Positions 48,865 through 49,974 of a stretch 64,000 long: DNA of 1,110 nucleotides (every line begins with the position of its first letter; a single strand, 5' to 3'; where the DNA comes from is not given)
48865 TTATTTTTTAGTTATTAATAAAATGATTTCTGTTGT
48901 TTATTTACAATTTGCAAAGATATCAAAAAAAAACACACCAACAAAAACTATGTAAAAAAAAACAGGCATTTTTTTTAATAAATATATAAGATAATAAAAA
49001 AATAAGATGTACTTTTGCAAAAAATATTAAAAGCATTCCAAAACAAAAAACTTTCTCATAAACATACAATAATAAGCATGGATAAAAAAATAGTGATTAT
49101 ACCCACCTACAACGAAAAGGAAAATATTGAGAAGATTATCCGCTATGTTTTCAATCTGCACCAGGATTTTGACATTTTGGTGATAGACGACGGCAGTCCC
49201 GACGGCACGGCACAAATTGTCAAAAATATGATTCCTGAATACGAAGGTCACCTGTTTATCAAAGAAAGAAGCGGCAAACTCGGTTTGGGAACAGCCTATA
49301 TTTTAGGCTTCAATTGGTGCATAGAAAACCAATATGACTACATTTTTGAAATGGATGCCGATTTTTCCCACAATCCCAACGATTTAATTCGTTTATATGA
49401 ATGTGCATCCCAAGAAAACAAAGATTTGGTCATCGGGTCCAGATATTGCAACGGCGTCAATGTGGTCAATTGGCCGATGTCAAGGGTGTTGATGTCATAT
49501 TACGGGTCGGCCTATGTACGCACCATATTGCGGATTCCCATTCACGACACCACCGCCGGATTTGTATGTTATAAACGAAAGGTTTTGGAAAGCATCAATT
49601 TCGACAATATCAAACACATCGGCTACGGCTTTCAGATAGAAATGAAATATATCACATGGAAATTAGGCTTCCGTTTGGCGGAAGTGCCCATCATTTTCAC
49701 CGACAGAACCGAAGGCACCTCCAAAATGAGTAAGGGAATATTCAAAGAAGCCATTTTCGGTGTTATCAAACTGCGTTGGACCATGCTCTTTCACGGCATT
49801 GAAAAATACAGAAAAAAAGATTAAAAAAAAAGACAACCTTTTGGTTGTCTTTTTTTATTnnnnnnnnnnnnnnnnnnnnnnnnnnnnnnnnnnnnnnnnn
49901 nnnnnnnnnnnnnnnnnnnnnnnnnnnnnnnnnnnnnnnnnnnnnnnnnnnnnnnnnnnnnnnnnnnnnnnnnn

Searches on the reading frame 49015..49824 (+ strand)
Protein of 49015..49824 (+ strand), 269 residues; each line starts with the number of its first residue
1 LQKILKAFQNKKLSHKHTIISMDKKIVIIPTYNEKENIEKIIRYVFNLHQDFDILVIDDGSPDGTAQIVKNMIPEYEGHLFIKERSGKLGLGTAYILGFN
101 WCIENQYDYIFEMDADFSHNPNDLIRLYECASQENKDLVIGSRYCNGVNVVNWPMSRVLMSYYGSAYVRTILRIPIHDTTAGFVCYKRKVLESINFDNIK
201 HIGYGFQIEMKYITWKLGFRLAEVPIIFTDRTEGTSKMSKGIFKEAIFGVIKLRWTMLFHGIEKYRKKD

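Call 78: search_protein_families(library=pfam, proteins=[window:49015-49824:+], max_evalue=0.0001)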
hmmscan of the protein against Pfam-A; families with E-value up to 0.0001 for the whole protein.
window:49015-49824:+ (269 aa): 2 families
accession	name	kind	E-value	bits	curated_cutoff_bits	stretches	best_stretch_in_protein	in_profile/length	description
PF00535.33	Glycos_transf_2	-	2.1e-30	106.3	23.3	1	27-193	2-166/168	Glycosyl transferase family 2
PF10111.15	Glyco_tranf_2_2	-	3.3e-07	30.5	27.3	1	27-124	2-99/276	Glycosyltransferase like family 2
